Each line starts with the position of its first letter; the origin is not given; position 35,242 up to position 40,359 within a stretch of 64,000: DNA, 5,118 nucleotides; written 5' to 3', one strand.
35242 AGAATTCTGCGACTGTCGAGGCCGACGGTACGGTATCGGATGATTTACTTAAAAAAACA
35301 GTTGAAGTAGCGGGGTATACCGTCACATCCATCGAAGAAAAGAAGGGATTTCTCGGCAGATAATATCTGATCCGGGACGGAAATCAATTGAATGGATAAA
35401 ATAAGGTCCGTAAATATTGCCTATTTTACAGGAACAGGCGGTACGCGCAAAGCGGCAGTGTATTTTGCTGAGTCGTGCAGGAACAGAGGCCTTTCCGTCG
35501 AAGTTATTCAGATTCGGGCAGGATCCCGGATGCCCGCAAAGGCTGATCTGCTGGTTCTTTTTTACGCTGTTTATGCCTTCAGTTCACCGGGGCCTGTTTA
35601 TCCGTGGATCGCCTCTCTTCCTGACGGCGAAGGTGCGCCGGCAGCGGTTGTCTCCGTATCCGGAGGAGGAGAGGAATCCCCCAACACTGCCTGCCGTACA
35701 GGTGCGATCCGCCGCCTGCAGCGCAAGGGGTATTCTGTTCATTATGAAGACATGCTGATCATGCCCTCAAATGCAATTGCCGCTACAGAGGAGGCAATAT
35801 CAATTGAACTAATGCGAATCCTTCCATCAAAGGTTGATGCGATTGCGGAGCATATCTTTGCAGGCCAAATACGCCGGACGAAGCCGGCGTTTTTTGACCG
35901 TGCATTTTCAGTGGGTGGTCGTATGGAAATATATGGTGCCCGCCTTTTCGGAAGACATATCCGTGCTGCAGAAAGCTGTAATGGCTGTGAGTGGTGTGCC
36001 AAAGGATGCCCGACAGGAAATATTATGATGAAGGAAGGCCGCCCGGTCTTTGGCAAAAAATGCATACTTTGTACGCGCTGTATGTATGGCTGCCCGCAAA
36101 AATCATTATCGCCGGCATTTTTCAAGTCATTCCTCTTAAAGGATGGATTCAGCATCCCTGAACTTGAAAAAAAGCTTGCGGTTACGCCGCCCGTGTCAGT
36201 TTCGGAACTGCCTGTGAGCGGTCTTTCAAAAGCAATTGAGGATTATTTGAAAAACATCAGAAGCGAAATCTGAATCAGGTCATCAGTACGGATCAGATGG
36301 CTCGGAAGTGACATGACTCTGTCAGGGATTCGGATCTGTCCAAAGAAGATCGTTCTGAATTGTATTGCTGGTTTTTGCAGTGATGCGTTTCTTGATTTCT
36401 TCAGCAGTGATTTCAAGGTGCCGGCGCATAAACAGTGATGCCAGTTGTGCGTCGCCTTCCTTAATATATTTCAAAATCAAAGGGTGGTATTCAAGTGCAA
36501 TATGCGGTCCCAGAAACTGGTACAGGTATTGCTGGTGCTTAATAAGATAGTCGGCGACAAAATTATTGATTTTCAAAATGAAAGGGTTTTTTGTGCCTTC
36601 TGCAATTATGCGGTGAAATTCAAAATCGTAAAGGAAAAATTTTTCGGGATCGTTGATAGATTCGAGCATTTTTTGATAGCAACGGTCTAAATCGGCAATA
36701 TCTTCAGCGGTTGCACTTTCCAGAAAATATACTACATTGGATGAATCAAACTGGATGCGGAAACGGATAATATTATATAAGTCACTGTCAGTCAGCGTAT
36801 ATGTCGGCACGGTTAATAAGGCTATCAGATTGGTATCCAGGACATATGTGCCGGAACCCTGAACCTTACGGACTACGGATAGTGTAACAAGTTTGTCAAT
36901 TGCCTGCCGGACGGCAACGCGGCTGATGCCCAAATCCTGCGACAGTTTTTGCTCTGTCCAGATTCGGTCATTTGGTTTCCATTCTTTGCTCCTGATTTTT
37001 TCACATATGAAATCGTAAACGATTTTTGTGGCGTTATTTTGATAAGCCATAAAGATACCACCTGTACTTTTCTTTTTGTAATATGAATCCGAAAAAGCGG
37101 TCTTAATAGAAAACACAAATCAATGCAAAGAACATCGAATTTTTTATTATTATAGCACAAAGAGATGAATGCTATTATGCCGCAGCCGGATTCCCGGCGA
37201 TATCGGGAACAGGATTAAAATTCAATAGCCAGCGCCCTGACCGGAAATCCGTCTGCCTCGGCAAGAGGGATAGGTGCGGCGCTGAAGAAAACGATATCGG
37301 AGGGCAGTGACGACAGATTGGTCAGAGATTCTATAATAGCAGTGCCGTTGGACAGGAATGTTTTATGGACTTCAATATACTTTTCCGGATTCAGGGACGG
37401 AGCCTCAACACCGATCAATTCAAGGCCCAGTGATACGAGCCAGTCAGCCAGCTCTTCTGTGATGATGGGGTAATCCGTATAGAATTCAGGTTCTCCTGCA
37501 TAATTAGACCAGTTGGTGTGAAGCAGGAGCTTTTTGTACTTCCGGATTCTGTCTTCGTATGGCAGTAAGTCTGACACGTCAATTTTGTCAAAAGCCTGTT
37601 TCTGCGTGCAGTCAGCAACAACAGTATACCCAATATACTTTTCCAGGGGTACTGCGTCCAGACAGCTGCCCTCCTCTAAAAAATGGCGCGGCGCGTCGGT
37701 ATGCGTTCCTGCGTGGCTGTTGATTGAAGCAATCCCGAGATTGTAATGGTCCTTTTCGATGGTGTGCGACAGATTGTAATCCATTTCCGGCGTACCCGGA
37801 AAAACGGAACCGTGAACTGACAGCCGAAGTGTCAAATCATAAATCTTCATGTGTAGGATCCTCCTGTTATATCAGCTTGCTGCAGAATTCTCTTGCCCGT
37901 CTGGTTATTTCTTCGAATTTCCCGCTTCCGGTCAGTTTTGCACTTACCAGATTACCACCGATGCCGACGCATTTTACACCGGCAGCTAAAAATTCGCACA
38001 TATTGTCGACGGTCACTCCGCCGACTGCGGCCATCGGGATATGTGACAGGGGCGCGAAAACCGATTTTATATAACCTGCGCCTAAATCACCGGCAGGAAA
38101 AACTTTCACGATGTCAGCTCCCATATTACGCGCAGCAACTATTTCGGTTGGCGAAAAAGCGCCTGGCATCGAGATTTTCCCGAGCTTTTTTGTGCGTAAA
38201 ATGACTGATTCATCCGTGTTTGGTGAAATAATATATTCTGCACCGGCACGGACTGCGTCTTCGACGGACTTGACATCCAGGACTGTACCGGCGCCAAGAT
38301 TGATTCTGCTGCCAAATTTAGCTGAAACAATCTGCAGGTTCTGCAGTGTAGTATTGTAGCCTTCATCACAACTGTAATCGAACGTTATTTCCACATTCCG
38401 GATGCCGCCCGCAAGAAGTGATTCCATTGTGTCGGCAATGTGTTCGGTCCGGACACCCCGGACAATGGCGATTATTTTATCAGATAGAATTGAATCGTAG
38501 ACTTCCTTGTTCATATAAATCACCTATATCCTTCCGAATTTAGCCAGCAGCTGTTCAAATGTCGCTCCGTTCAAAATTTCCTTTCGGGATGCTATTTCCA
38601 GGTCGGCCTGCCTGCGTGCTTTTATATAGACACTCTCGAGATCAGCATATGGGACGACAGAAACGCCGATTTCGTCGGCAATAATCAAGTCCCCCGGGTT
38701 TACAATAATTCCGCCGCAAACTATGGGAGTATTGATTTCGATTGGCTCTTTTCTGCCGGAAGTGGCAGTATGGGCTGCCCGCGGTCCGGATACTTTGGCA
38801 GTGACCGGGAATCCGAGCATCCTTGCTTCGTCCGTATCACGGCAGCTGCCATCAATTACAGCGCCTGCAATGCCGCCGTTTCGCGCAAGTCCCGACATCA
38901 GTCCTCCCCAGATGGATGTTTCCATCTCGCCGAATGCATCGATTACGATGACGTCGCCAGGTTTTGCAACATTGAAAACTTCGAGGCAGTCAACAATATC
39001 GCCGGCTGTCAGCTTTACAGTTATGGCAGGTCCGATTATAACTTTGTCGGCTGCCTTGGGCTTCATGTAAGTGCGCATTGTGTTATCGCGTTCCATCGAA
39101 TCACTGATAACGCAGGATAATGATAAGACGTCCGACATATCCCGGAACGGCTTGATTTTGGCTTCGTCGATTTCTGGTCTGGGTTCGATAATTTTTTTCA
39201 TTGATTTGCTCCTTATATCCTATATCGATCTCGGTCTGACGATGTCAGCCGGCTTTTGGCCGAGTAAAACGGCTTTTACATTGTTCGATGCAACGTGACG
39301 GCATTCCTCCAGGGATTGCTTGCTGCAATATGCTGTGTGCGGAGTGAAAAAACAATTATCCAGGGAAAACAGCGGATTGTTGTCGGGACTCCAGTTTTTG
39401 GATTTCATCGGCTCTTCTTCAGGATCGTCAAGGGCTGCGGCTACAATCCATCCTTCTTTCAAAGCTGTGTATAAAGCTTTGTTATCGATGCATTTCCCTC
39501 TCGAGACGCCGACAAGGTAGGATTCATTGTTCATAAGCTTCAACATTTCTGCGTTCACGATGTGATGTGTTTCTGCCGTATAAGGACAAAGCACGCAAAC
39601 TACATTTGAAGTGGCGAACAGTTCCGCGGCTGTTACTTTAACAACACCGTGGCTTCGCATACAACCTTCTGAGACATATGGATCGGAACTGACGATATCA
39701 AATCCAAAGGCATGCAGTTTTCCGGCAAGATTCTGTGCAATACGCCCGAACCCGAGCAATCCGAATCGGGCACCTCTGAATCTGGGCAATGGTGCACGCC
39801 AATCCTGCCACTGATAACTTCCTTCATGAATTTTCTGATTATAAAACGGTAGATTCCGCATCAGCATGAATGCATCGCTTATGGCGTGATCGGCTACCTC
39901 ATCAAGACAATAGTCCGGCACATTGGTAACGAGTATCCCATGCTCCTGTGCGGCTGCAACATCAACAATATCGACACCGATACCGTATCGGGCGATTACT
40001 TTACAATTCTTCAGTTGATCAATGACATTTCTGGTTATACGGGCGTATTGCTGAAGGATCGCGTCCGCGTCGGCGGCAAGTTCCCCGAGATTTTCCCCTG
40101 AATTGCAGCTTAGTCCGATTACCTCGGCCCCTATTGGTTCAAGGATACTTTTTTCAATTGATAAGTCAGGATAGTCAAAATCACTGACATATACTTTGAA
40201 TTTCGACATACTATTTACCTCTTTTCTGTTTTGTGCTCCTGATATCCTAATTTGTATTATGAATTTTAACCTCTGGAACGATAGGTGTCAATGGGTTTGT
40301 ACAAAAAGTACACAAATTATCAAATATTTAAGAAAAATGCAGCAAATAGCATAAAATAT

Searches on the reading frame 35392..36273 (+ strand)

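Call 56: search_protein_families(library=pfam, proteins=[window:35392-36273:+], max_evalue=0.001)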
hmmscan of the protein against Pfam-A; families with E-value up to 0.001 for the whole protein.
window:35392-36273:+ (293 aa): 9 families
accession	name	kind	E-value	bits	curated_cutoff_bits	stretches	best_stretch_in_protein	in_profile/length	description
PF14697.11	Fer4_21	-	5.3e-07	30.1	35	0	192-213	37-59/59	4Fe-4S dicluster domain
PF13183.11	Fer4_8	-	1.1e-05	26.3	27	0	192-209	50-67/68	4Fe-4S dicluster domain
PF13187.11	Fer4_9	-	1.2e-05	25.6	27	1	196-237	2-50/52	4Fe-4S dicluster domain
PF13484.11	Fer4_16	-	1.6e-05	26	30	0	223-242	1-20/66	4Fe-4S double cluster binding domain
PF00037.32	Fer4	-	1.9e-05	24.7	21.1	0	194-211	6-23/24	4Fe-4S binding domain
PF12838.12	Fer4_7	-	4.8e-05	24.2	27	1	195-237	1-51/52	4Fe-4S dicluster domain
PF13237.11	Fer4_10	-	9.9e-05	22.6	25.5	1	191-235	4-53/53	4Fe-4S dicluster domain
PF12837.12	Fer4_6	-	0.00073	19.8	25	0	193-211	6-24/24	4Fe-4S binding domain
PF13746.11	Fer4_18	-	0.00097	19.8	27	0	189-235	54-96/114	4Fe-4S dicluster domain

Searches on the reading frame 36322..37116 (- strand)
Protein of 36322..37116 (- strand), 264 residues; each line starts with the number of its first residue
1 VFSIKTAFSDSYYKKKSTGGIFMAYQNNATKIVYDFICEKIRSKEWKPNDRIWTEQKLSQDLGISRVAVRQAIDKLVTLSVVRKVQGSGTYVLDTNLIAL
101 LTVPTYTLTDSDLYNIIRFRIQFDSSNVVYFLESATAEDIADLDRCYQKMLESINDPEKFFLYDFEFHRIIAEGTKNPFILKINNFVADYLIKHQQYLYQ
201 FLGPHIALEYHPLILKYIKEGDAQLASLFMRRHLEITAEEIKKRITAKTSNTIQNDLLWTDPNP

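Call 102: search_protein_families(library=pfam, proteins=[window:36322-37116:-], max_evalue=0.0001)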
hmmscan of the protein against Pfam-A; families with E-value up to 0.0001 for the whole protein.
window:36322-37116:- (264 aa): 2 families
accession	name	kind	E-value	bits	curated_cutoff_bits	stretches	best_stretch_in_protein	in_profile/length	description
PF07729.17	FCD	-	6.3e-15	56.1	24.3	1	116-235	2-124/125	FCD domain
PF00392.27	GntR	-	1.3e-12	47.6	27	1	33-92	5-64/64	Bacterial regulatory proteins, gntR family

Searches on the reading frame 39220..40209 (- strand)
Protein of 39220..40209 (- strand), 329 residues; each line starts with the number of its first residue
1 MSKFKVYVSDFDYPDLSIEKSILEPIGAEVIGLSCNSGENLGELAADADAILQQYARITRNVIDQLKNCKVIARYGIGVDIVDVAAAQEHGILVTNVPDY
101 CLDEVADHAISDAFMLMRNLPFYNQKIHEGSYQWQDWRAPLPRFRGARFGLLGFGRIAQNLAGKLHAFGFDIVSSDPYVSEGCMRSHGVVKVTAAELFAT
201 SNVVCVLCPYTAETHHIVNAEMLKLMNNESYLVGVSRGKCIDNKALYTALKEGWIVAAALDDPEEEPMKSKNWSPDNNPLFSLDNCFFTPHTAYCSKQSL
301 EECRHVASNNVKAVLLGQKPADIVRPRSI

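Call 102: search_protein_families(library=pfam, proteins=[window:39220-40209:-], max_evalue=0.0001)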
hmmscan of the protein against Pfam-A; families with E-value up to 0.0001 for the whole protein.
window:39220-40209:- (329 aa): 2 families
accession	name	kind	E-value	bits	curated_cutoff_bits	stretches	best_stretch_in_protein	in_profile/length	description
PF02826.25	2-Hacid_dh_C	-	2.8e-44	151.1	25.1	1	113-293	4-178/178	D-isomer specific 2-hydroxyacid dehydrogenase, NAD binding domain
PF00389.36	2-Hacid_dh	-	1.8e-25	89.6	24.6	1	36-324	28-133/134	D-isomer specific 2-hydroxyacid dehydrogenase, catalytic domain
